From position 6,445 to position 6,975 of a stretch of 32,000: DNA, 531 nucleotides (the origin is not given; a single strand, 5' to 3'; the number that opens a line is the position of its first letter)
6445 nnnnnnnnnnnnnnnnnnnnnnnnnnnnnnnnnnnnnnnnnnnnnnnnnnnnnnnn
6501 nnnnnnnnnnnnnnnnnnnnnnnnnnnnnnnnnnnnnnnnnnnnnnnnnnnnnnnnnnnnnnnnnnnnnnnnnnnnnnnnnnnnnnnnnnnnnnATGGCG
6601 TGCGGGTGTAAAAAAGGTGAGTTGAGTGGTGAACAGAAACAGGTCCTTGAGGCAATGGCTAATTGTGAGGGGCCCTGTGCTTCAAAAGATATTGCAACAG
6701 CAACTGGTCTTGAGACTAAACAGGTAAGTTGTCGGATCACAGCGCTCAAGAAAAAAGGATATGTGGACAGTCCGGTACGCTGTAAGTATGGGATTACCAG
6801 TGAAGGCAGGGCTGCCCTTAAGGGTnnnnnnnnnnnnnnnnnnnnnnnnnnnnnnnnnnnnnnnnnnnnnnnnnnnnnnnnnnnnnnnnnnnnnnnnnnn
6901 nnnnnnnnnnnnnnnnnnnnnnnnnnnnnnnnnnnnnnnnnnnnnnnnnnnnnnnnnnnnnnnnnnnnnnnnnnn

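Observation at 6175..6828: Fur/PerR-like regulator fused in-frame to a Cys-rich winged-helix domain that retains its own SD and ATG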

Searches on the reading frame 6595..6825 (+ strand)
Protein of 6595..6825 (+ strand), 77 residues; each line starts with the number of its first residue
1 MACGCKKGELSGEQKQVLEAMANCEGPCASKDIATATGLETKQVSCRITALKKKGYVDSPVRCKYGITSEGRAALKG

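Call 3: search_protein_families(library=pfam, proteins=[window:6595-6825:+], max_evalue=1)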
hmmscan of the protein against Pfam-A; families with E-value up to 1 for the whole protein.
window:6595-6825:+ (77 aa): 22 families
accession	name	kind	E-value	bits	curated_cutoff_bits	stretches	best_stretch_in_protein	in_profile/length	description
PF12802.13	MarR_2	-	0.00011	22.7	27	1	10-58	3-51/61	MarR family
PF14338.12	Mrr_N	-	0.00013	22.5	29.5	1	44-76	54-86/87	Mrr N-terminal domain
PF24409.1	wHTH-PRTase_assc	-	0.00068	20.1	27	1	26-76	10-56/83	wHTH-PRTase associated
PF01726.22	LexA_DNA_bind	-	0.0013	18.9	23.7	1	10-58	4-57/65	LexA DNA binding domain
PF04703.18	FaeA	-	0.0017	19.1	20.7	1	16-62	4-51/62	FaeA-like protein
PF09339.16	HTH_IclR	-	0.004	17.3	22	1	16-58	7-49/52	IclR helix-turn-helix domain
PF01022.26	HTH_5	-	0.005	17.1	22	1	16-59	6-47/47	Bacterial regulatory protein, arsR family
PF25213.1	HVO_A0261_N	-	0.0096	16.2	35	1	12-75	11-71/86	HVO_A0261 N-terminal domain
PF13412.12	HTH_24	-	0.013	15.5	21.9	1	15-57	6-47/48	Winged helix-turn-helix DNA-binding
PF24034.1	DUF7343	-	0.015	15.6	27.6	1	13-58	4-49/62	Domain of unknown function (DUF7343)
PF01978.25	TrmB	-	0.016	15.5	25.6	1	9-58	5-53/68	Sugar-specific transcriptional regulator TrmB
PF02082.26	Rrf2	-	0.021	15.4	30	1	21-59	15-55/132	Iron-dependent Transcriptional regulator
PF13545.12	HTH_Crp_2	-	0.044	14.2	27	1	26-75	21-67/70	Crp-like helix-turn-helix domain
PF17782.7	DprA_WH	-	0.047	14.2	22.9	1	9-51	9-49/61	DprA winged helix domain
PF01047.28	MarR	-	0.048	14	24.6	1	24-58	14-48/59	MarR family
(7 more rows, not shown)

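Call 4: search_protein_families(library=ncbifam, proteins=[window:6595-6825:+], max_evalue=1)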
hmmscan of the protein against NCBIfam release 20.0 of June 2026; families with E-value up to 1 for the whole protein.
window:6595-6825:+ (77 aa): 10 families
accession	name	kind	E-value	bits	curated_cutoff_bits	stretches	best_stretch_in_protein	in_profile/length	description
TIGR01884.1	cas_HTH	subfamily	1.3e-05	24.7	60.2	1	8-64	138-192/202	CRISPR-associated CARF protein Csa3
NF003210.0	PRK04172.1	equivalog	0.0027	16.6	350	1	9-76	3-71/496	phenylalanine--tRNA ligase subunit alpha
NF053756.1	MreA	equivalog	0.0051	16.6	100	1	17-59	22-63/110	MreA family transcriptional regulator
NF007341.0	PRK09834.1-3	equivalog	0.022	13.9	269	1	16-59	15-59/274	DNA-binding transcriptional regulator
TIGR00498.1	lexA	equivalog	0.023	14.3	110.95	1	10-59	4-58/203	transcriptional repressor LexA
NF041413.1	ArsR_Rv2640c_fam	equivalog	0.024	15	155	1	21-62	52-93/118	Rv2640c family ArsR-like transcriptional regulator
NF053610.1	Sso10a_fam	subfamily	0.024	14.6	60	1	22-74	12-63/64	Sso10a family chromatin protein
NF033788.1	HTH_metalloreg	subfamily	0.032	14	55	1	16-59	15-57/77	metalloregulator ArsR/SmtB family transcription factor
NF045989.1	TransRegFnrLRhodb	equivalog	0.11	11.7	300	1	16-58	174-216/245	transcriptional regulator FnrL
TIGR03087.1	stp1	hypoth_equivalog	0.21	10.7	316.65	1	12-60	310-356/397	TIGR03087 family PEP-CTERM/XrtA system glycosyltransferase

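Call 7: find_homologous_proteins(query=window:6595-6825:+, max_evalue=0.001)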
Query window:6595-6825:+ (77 aa): 135 proteins with E <= 0.001 among 137 candidates; the best 120 are listed.
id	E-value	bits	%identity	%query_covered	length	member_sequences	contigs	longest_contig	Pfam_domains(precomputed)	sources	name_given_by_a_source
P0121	2.9e-35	137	87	99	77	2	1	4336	-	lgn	-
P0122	3.7e-35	137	84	99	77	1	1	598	-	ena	-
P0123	1.5e-34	135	84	99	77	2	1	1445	-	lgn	-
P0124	1.3e-33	132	83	99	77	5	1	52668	-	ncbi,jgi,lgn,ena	-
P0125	1.6e-33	132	83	99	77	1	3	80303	-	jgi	jgi:Fur family transcriptional regulator, peroxide stress response regulator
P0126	3.4e-33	131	84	99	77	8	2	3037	-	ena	-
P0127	3.7e-33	131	83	99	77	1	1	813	-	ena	-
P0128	4.8e-33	130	82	100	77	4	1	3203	PF25212.3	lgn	-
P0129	1.1e-32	129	81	100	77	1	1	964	PF14338.13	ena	-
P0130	1.3e-32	129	82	99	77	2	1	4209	PF12802.14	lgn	-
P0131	1.8e-32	128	81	100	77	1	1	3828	-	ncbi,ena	-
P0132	3.8e-32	127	82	99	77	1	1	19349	-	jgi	-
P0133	6.8e-32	127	80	99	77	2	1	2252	PF12802.14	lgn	-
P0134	8.8e-32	126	80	99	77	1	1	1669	-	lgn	-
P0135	9.5e-32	126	79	100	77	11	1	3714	-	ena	-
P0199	2.4e-22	96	66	95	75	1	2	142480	PF12802.14,PF01726.23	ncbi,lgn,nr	ncbi:MAG: hypothetical protein KQH63_06835 [Desulfobulbaceae bacterium]|nr:hypothetical protein [Des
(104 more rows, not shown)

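Call 8: find_encoding_contigs(protein=P0124, flank=4000, max_places=3)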
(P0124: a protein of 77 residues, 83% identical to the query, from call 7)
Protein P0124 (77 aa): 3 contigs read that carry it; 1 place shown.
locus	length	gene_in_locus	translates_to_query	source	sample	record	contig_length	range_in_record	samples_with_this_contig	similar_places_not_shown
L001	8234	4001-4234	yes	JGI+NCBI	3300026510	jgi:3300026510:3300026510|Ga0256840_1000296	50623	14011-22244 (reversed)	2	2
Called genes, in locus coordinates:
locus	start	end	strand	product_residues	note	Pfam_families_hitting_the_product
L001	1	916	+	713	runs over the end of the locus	PF14827:dCache_3, PF00015:MCPsignal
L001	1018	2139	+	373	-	PF07992:Pyr_redox_2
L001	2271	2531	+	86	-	-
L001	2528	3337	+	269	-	PF00581:Rhodanese, PF02915:Rubrerythrin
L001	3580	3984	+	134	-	PF01475:FUR, PF12840:HTH_20 (weak)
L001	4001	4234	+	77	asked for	-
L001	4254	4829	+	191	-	PF00210:Ferritin, PF02915:Rubrerythrin, PF21349:RUBY_RBDX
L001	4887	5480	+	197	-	PF00578:AhpC-TSA, PF08534:Redoxin, PF10417:1-cysPrx_C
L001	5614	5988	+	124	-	PF06397:Desulfoferrod_N, PF01880:Desulfoferrodox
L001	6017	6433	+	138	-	PF16866:PHD_4 (faint), PF00301:Rubredoxin, PF21349:RUBY_RBDX (faint), PF00301:Rubredoxin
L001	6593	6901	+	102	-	-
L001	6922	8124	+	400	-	PF00753:Lactamase_B, PF19583:ODP, PF00258:Flavodoxin_1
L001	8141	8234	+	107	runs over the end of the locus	-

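Call 9: find_encoding_contigs(protein=P0199, flank=4000, max_places=3)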
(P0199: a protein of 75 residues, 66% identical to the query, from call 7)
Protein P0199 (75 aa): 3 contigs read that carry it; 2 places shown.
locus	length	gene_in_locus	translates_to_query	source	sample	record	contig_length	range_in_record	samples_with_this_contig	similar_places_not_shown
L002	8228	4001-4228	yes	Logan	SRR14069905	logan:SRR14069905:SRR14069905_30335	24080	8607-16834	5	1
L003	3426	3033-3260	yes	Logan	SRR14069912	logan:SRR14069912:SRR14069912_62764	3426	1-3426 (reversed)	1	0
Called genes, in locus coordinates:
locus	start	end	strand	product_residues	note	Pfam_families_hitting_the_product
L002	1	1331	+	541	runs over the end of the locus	PF13183:Fer4_8, PF13237:Fer4_10 (faint), PF13534:Fer4_17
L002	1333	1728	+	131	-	-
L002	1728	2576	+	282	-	-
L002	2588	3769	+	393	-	PF03916:NrfD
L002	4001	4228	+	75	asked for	PF01726:LexA_DNA_bind (weak), PF12802:MarR_2 (weak)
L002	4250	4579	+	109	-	-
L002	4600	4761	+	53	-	PF00301:Rubredoxin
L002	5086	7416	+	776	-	PF00291:PALP, PF01406:tRNA-synt_1e, PF09334:tRNA-synt_1g (faint), PF09190:DALR_2, PF23493:CysS_C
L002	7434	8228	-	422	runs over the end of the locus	PF00817:IMS, PF11799:IMS_C, PF13438:DUF4113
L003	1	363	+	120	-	?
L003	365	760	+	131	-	-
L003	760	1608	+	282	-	-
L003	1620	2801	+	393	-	PF03916:NrfD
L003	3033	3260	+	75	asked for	PF01726:LexA_DNA_bind (weak), PF12802:MarR_2 (weak)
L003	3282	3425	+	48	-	?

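Call 15: find_related_loci(query=A2, collection=genome_contigs, flank=4000)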
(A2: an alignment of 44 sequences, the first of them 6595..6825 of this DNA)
Query A2 (77 aa) in genome_contigs; peptide patterns used: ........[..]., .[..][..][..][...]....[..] (x = any residue, [..] = any of these).
342 stretches matched a pattern; 229 encode a relative of the query (tblastn E <= 1e-3); the best 80 are kept; 80 distinct loci.
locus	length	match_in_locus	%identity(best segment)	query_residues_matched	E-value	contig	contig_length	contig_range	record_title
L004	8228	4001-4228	84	1-76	2e-40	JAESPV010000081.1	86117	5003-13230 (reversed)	MAG: Desulfocapsa sp. isolate NORP205 MHASMcontig_103412, whole genome shotgun sequence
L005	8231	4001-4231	84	1-77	2e-40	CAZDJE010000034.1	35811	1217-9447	MAG TPA_asm: uncultured Desulfocapsa sp. isolate binchicken_co47_151 genome assembly, contig: NODE_754_length_35811_cov_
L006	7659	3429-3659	86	1-77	3e-40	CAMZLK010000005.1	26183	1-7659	uncultured Desulfocapsa sp. isolate TAG_MAG_00006 genome assembly, contig: TAG_MAG_00006_000000000191, whole genome shot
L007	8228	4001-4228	86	1-76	1e-39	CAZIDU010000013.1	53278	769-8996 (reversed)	MAG TPA_asm: uncultured Desulfocapsa sp. isolate binchicken_co243_282 genome assembly, contig: NODE_345_length_53278_cov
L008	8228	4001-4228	86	1-76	4e-39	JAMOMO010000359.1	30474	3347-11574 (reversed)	MAG: Desulfobulbaceae bacterium isolate 4281-140_metabat1_scaf2bin.006 4281-140_scaffold_455_c1, whole genome shotgun se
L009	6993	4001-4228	86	1-76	3e-39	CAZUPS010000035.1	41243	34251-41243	MAG TPA_asm: uncultured Desulfocapsa sp. isolate binchicken_co47_206 genome assembly, contig: NODE_590_length_41243_cov_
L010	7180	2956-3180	85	1-75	3e-39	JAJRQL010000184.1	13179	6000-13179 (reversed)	MAG: Deltaproteobacteria bacterium isolate Dive100_bin10.55 k141_547166, whole genome shotgun sequence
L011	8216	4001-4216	86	1-72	6e-39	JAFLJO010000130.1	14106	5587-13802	MAG: Desulfocapsa sp. isolate MC-01 c_000000049126, whole genome shotgun sequence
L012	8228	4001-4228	82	1-76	9e-39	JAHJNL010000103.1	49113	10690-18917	MAG: Proteobacteria bacterium isolate Old_saline_glass_biofilm.mb.15 Old_saline_glass_b.mb.15_k141_75699, whole genome s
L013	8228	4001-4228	83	1-76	2e-38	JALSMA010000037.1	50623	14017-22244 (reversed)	MAG: Desulfobulbaceae bacterium isolate 355-202_metabat2_scaf2bin.066 355-202_scaffold_316_c1, whole genome shotgun sequ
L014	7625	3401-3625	84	1-75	5e-38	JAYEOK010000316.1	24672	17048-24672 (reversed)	MAG: Thermodesulfobacteriota bacterium isolate MAG031 MAG031_316, whole genome shotgun sequence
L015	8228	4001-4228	83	1-76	4e-37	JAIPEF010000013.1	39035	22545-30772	MAG: Desulfocapsa sp. isolate Tobar13.5m-G31 Tobar13-5m-C1148, whole genome shotgun sequence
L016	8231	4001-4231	82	1-77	6e-37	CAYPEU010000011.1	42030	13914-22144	MAG TPA_asm: uncultured Desulfocapsa sp. isolate SRP167671_co2_261 genome assembly, contig: NODE_1163_length_42030_cov_1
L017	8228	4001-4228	82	1-76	4e-37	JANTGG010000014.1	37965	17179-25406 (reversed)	MAG: Desulfocapsa sp. isolate bin10051 c_000000000612, whole genome shotgun sequence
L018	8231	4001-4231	78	1-77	3e-36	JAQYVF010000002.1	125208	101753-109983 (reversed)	MAG: Desulfocapsa sp. isolate Sva_acohol_bin16 k141_160203_length_125208_cov_239.8020, whole genome shotgun sequence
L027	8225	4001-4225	75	1-75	4e-32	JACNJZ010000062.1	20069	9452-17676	MAG: Candidatus Desulfobia pelagia NIOZ-UU_NODE_3272_length_20069_cov_9.38938, whole genome shotgun sequence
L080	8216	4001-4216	66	3-75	9e-27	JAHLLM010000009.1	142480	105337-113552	MAG: Desulfobulbaceae bacterium isolate MAG127 NODE_452_length_142480_cov_183.299540, whole genome shotgun sequence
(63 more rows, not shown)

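Call 25: predict_structure(alignment_id=A2)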
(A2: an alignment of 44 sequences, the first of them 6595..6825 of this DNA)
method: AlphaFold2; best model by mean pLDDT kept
length: 77 residues; sequences in the alignment: 44
mean_pLDDT: 85.1   pTM: 0.71
mean pLDDT of the five models: 85.1, 84.1, 84.0, 83.7, 83.6
residues with pLDDT >= 90: 48; 70-90: 19; 50-70: 4; < 50: 6
segments of 3 or more residues with pLDDT < 50: 1-6
pLDDT, mean of each block of 10 residues (from residue 1): 52 90 89 92 91 91 91 85
secondary structure, 60 per line:
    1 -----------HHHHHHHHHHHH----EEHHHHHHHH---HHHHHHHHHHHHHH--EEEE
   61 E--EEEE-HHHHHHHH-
elements in order: H12-23 H30-37 H41-54 E57-61 E64-67 H69-76

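Call 29: fold_search(model_id=the predicted structure, library=pdb)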
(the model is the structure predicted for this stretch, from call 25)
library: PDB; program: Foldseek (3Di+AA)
matches with E <= 10: 1829; with E <= 0.001: 5
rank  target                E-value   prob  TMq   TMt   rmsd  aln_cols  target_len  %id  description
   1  2hr3_A                4.2e-04  1.00  0.77  0.44   1.3        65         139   25  Crystal structure of putative transcriptional regulator protein from Pseudomonas aeruginosa PA01 at 2.4 A resolution (released 2006-09-19)
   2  6pco_B                5.1e-04  1.00  0.80  0.47   1.7        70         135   28  Mechanism for regulation of DNA binding of Bordetella bronchiseptica BpsR by 6-hydroxynicotinic acid (released 2019-11-06)
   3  6pco_C                5.1e-04  1.00  0.74  0.44   3.2        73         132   29  Mechanism for regulation of DNA binding of Bordetella bronchiseptica BpsR by 6-hydroxynicotinic acid (released 2019-11-06)
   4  6pcp_B                5.4e-04  1.00  0.77  0.45   2.1        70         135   30  Mechanism for regulation of DNA binding of Bordetella bronchiseptica BpsR by 6-hydroxynicotinic acid (released 2019-11-06)
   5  6pcp_A                7.5e-04  1.00  0.79  0.44   2.1        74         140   27  Mechanism for regulation of DNA binding of Bordetella bronchiseptica BpsR by 6-hydroxynicotinic acid (released 2019-11-06)
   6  4fx0_B                1.2e-03  1.00  0.77  0.46   1.6        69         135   25  Crystal structure of M. tuberculosis transcriptional regulator MosR (released 2012-09-26)
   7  6pco_A                1.2e-03  1.00  0.74  0.42   3.0        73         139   29  Mechanism for regulation of DNA binding of Bordetella bronchiseptica BpsR by 6-hydroxynicotinic acid (released 2019-11-06)
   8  4aih_B                1.4e-03  1.00  0.81  0.48   1.3        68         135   16  Crystal structure of RovA from Yersinia in its free form (released 2012-09-12)
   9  4ld5_B                1.4e-03  1.00  0.77  0.48   1.4        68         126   22  Crystal structure of MepR Q18P mutant from multidrug resistant S. aureus clinical isolate (released 2013-09-11)
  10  6pcp_C                1.4e-03  1.00  0.77  0.44   3.8        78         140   27  Mechanism for regulation of DNA binding of Bordetella bronchiseptica BpsR by 6-hydroxynicotinic acid (released 2019-11-06)
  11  3oop                  1.6e-03  1.00  0.80  0.46   1.7        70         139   27  The structure of a protein with unknown function from Listeria innocua Clip11262 (released 2010-09-22)
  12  4fx4_A                1.6e-03  1.00  0.77  0.48   1.7        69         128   26  Crystal structure of M. tuberculosis transcriptional regulator MOSR (Rv1049) in compex with DNA (released 2012-09-26)
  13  4hw0_C                1.6e-03  1.00  0.68  0.58   2.8        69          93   19  Crystal structure of Sso10a-2, a DNA-binding protein from Sulfolobus solfataricus (released 2013-10-30)
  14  7wdq_A                1.6e-03  1.00  0.56  0.15   4.4        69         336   28  DsyB in complex with SAM (released 2022-06-01)
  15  4fht_B                1.7e-03  1.00  0.74  0.42   2.6        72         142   19  Crystal Structure of the PcaV transcriptional regulator from Streptomyces coelicolor in complex with its natural ligan (released 2013-04-24)
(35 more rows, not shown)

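Call 44: search_protein_representatives(alignment_id=A2)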
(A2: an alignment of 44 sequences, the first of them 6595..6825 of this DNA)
Query: 44 sequences, 77 profile positions. Proteins with E-value up to 0.001 (for the whole library): 569; up to 1e-10: 68; up to 1e-30: 0. The best 150 are listed.
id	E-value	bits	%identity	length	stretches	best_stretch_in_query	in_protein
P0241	1.2e-30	121.4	-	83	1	3-76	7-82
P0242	2.9e-30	120.1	-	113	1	1-76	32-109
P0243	3.2e-30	120.0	-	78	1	1-75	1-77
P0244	1.2e-27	111.7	-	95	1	4-74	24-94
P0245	4.6e-26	106.7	-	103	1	9-76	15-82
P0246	3.8e-25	103.7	-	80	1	22-75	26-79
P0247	4.3e-25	103.6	-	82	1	4-76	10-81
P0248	8.6e-25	102.6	-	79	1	3-75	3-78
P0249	1.5e-24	101.9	-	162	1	4-76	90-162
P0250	4.0e-24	100.5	-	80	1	4-76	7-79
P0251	3.7e-23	97.4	-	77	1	2-75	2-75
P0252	1.1e-22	95.9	-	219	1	1-75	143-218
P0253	2.2e-21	91.7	-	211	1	9-76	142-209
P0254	9.5e-21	89.7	-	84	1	1-74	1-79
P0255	2.9e-19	84.9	-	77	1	1-74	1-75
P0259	2.8e-18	81.8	-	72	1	8-73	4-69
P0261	1.2e-17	79.7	-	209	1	4-72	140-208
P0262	2.4e-17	78.7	-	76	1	8-76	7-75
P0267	1.0e-16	76.8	-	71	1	10-76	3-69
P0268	1.8e-16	76.0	-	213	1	6-75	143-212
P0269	2.2e-16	75.7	-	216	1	4-75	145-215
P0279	2.7e-14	68.9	-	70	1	9-75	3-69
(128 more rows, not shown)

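Call 46: list_cluster_members(proteins=[P0253, P0261, P0268, P0269, P0241, P0251, P0259, P0262, P0267, P0279])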
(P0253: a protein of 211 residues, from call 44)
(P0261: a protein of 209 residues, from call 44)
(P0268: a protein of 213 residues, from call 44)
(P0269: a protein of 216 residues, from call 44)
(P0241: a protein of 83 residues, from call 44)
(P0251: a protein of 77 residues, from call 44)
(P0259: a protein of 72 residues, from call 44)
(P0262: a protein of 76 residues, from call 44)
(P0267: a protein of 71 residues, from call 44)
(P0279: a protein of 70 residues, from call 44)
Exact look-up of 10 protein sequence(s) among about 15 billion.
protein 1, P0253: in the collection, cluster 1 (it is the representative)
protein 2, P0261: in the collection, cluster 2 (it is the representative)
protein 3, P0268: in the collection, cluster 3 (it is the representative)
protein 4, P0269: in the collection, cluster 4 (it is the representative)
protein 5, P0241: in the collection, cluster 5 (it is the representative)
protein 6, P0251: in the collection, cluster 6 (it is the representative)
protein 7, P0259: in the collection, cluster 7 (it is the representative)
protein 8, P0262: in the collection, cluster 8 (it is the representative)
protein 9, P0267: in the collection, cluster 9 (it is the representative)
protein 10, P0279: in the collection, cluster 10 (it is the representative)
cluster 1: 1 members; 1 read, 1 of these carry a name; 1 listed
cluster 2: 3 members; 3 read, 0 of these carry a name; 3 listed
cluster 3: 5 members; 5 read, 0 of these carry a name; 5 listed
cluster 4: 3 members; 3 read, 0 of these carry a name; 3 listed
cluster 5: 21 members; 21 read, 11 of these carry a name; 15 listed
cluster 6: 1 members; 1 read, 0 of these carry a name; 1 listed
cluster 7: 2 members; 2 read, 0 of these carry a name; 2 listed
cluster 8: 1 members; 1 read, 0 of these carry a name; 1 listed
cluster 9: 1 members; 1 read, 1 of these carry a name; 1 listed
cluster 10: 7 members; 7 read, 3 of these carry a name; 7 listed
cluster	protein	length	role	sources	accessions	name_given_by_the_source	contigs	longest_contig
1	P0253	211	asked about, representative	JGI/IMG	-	Fe2+ or Zn2+ uptake regulation protein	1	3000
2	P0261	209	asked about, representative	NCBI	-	-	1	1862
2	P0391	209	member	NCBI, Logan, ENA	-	-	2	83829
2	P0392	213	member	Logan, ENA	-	-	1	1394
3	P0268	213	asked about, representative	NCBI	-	-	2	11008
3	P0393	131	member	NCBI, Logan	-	-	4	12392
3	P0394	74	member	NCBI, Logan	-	-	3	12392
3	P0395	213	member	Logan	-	-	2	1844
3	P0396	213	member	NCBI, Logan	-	-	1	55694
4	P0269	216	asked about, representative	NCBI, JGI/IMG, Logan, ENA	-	-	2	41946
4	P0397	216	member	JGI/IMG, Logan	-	-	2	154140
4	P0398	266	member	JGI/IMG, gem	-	-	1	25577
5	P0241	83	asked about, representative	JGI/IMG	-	predicted transcriptional regulator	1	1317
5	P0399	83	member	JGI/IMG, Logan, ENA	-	predicted transcriptional regulator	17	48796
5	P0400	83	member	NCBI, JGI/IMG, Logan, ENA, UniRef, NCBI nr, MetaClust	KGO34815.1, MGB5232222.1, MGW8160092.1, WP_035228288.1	MAG: winged helix-turn-helix transcriptional regulator [Desulfoprunum sp.] | predicted transcriptional regulator | winged helix-turn-helix transcriptional regulator n=1 Tax=Desulfoprunum sp. TaxID=2020866 ...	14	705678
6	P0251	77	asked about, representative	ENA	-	-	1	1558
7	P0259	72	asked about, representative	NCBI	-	-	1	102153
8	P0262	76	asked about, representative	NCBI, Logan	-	-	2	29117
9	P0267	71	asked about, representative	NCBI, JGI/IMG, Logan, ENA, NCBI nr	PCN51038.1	MarR family transcriptional regulator [Candidatus Geothermarchaeota archaeon ex4572_27] | MAG: MarR family transcriptional regulator [Candidatus Geothermarchaeota archaeon ...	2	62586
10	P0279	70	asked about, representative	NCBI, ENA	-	-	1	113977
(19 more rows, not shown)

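Call 47: find_encoding_contigs(protein=P0268, flank=3000, max_places=3)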
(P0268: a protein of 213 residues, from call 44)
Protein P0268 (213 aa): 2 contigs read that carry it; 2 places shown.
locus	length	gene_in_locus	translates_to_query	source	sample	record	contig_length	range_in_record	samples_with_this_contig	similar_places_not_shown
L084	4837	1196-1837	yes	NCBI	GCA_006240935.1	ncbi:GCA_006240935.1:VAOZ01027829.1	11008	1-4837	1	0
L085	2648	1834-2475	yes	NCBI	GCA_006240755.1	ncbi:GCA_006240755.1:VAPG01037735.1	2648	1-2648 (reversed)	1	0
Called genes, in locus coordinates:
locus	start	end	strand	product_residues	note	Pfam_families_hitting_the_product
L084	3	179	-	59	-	?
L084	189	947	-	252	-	PF22692:LlgE_F_G_D1, PF06429:Flg_bbr_C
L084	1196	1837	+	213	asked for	PF01475:FUR, PF14947:HTH_45 (faint)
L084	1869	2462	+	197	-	PF00578:AhpC-TSA, PF08534:Redoxin, PF10417:1-cysPrx_C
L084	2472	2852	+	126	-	PF06397:Desulfoferrod_N, PF01880:Desulfoferrodox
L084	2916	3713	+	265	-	PF09674:DUF2400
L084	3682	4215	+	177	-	PF00293:NUDIX (weak)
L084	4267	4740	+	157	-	PF13441:Gly-zipper_YMGG, PF13488:Gly-zipper_Omp (weak)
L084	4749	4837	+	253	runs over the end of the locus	PF00795:CN_hydrolase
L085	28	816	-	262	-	PF00460:Flg_bb_rod, PF22692:LlgE_F_G_D1, PF06429:Flg_bbr_C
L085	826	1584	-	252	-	PF22692:LlgE_F_G_D1 (weak), PF06429:Flg_bbr_C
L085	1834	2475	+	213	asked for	PF01475:FUR, PF14947:HTH_45 (faint)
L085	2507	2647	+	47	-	?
